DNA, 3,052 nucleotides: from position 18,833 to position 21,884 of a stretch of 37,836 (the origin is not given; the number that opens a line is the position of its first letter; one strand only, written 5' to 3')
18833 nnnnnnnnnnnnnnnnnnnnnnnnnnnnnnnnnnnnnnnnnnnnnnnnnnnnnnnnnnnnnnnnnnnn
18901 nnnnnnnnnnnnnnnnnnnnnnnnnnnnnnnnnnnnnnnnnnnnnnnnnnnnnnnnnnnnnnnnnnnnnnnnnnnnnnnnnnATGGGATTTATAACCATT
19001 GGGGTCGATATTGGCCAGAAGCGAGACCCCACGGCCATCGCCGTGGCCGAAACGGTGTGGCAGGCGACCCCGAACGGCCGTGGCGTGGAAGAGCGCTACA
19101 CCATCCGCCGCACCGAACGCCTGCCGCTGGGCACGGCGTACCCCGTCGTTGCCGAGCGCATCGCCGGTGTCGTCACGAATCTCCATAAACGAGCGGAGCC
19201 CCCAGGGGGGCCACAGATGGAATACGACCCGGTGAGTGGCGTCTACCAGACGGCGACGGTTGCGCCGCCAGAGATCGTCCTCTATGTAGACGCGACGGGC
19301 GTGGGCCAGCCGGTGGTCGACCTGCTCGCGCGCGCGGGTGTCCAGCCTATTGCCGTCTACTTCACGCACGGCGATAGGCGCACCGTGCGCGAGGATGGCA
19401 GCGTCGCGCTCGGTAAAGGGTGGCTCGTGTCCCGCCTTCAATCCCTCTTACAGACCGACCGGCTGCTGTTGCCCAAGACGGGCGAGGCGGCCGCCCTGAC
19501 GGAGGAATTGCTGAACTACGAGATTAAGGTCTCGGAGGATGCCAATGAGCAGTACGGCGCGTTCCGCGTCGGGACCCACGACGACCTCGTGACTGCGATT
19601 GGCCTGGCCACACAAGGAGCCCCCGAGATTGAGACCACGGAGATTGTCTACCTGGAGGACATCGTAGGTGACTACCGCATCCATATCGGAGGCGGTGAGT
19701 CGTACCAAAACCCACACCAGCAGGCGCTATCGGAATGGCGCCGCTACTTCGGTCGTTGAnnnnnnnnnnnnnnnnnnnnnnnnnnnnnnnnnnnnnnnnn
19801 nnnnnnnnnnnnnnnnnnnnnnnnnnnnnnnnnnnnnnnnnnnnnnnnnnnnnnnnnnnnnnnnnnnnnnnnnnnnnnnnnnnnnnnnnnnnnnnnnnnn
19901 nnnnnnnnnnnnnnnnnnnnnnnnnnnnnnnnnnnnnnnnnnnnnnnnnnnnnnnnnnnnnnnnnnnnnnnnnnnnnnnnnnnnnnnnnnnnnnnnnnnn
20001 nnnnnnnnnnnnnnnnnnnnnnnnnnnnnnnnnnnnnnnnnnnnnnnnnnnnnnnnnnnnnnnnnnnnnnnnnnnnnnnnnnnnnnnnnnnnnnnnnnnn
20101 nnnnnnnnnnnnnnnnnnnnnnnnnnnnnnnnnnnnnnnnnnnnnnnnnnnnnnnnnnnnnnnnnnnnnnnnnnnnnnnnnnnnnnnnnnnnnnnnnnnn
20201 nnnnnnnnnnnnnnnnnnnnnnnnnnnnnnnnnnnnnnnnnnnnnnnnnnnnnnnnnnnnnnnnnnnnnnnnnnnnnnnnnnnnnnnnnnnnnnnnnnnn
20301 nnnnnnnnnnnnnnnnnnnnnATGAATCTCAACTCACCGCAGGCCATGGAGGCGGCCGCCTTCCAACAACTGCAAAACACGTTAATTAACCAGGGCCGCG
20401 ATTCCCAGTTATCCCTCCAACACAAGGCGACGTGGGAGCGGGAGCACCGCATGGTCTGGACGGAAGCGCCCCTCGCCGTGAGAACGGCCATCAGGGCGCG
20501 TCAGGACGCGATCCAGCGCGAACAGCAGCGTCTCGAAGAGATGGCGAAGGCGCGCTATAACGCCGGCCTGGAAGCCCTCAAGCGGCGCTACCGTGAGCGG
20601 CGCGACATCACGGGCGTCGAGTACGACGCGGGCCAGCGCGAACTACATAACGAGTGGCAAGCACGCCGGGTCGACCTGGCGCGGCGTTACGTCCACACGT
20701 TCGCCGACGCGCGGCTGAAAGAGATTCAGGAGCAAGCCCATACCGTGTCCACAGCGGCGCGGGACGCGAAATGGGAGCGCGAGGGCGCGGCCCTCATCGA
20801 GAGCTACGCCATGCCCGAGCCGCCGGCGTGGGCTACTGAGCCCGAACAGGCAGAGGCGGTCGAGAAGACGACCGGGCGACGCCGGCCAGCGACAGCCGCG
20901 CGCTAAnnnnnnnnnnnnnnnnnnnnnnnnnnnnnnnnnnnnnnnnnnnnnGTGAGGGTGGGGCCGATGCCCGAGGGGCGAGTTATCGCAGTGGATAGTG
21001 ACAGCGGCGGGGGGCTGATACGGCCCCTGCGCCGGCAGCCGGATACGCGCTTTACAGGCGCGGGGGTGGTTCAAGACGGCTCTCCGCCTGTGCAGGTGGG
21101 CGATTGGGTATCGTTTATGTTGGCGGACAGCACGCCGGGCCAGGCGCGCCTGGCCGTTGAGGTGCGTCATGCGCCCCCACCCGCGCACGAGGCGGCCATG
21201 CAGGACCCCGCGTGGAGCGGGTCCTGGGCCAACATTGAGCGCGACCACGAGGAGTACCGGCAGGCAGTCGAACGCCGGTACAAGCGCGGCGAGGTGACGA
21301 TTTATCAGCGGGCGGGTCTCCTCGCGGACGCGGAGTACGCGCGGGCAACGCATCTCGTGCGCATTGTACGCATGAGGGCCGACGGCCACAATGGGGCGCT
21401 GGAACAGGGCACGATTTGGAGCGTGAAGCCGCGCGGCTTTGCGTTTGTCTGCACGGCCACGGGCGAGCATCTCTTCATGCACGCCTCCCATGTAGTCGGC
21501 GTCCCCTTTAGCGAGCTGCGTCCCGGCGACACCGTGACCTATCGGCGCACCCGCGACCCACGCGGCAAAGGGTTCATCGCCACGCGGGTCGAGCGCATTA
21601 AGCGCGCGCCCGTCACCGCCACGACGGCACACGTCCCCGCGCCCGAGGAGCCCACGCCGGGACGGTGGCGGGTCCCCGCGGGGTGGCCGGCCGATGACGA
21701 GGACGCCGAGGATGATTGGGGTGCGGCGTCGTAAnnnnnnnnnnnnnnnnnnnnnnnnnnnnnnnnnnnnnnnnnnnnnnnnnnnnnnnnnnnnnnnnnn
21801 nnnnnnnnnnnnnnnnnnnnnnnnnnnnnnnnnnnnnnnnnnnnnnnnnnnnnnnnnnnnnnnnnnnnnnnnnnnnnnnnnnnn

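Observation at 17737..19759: Phage terminase module (TerS-like plus TerL split into ATPase and nuclease ORFs) on a conjugative replicon with no capsid genes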

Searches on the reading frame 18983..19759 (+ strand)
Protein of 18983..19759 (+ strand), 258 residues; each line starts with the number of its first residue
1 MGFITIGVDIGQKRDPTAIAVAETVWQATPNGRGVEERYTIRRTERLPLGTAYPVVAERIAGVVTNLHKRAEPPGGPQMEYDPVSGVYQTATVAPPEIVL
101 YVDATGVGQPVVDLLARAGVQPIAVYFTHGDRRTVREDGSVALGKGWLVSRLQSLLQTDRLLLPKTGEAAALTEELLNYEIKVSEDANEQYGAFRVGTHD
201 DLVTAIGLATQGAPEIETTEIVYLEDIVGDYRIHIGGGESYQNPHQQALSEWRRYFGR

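Call 4: search_protein_families(library=pfam, proteins=[window:18983-19759:+], max_evalue=0.01)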
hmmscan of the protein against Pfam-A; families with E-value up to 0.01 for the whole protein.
window:18983-19759:+ (258 aa): 1 family
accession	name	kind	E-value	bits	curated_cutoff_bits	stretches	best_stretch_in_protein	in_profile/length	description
PF17289.8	Terminase_6C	-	0.00019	21.9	22.6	1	91-209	49-151/155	Terminase RNaseH-like domain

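Call 5: search_protein_families(library=phrogs, proteins=[window:18983-19759:+], max_evalue=0.01)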
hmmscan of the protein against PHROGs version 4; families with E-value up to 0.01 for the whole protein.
window:18983-19759:+ (258 aa): 1 family
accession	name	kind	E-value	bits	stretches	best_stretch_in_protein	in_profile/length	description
phrog_27743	-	unknown function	1.9e-19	71.2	1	5-209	12-207/233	-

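Call 22: find_encoding_contigs(protein=window:18983-19759:+, flank=10000, max_places=6)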
Protein window:18983-19759:+ (258 aa): 5 contigs read that carry it; 3 places shown.
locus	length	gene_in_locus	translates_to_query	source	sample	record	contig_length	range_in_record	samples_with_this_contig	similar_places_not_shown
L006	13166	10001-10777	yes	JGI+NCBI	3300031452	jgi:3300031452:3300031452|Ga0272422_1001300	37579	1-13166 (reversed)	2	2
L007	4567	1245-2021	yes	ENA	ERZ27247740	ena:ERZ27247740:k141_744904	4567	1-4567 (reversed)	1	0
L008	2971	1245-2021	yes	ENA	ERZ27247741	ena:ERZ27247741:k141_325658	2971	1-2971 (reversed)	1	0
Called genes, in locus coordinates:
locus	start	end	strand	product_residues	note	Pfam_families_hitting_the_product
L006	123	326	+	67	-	-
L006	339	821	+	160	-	-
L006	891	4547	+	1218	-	PF01464:SLT (weak)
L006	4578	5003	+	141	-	-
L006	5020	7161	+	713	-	-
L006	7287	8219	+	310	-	-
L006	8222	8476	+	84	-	-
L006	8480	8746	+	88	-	-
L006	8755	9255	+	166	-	-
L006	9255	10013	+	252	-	PF03237:Terminase_6N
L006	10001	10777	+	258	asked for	-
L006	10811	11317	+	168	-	-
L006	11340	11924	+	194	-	-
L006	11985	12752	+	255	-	PF00313:CSD (weak)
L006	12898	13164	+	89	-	?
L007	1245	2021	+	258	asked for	-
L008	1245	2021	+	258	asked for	-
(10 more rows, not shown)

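Call 66: search_protein_families(library=padloc, proteins=[window:18983-19759:+], max_evalue=0.01)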
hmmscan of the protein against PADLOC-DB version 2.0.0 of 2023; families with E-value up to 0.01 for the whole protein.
window:18983-19759:+ (258 aa): 0 families

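Call 113: search_solved_structures(query=A2, max_evalue=0.01)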
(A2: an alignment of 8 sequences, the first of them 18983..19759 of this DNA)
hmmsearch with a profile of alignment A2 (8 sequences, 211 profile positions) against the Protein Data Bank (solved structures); distinct sequences matched with E-value up to 0.01: 3.
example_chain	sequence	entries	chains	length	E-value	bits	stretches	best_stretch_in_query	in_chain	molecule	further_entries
5tge_A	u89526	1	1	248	2.3e-18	69.8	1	5-184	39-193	Phage terminase large subunit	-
5m1q_A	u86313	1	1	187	5e-18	68.7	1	5-180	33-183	Phage terminase large subunit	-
5m1f_A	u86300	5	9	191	5.2e-18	68.7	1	5-180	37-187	Phage terminase large subunit | Terminase large subunit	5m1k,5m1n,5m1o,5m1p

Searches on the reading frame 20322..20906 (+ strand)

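Call 4: search_protein_families(library=pfam, proteins=[window:20322-20906:+], max_evalue=0.01)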
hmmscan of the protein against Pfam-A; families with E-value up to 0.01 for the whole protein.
window:20322-20906:+ (194 aa): 0 families

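Call 5: search_protein_families(library=phrogs, proteins=[window:20322-20906:+], max_evalue=0.01)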
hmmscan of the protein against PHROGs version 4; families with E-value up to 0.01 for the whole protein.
window:20322-20906:+ (194 aa): 1 family
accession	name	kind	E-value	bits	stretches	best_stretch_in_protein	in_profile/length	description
phrog_34374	-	tail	0.0098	16.2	1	50-132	88-170/310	pilot protein for DNA ejection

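Call 66: search_protein_families(library=padloc, proteins=[window:20322-20906:+], max_evalue=0.01)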
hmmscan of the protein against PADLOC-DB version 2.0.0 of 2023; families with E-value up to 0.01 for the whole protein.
window:20322-20906:+ (194 aa): 0 families

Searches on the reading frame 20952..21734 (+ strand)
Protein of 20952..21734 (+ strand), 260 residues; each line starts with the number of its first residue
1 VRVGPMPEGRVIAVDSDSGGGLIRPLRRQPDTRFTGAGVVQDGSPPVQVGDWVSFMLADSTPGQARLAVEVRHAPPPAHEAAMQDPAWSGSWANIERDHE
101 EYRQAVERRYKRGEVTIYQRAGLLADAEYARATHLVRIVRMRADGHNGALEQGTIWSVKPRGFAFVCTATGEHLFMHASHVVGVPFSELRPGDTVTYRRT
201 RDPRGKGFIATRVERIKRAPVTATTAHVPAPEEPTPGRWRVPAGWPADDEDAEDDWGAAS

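Call 4: search_protein_families(library=pfam, proteins=[window:20952-21734:+], max_evalue=0.01)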
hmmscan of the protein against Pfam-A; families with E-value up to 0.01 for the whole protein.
window:20952-21734:+ (260 aa): 1 family
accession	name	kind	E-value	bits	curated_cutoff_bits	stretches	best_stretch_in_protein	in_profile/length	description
PF00313.28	CSD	-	6.1e-08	32.9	27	1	152-214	2-64/66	'Cold-shock' DNA-binding domain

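Call 5: search_protein_families(library=phrogs, proteins=[window:20952-21734:+], max_evalue=0.01)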
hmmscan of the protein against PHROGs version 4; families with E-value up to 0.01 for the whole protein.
window:20952-21734:+ (260 aa): 0 families

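Call 66: search_protein_families(library=padloc, proteins=[window:20967-21734:+], max_evalue=0.01)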
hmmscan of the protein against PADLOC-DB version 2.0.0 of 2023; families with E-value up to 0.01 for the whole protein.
window:20967-21734:+ (255 aa): 0 families
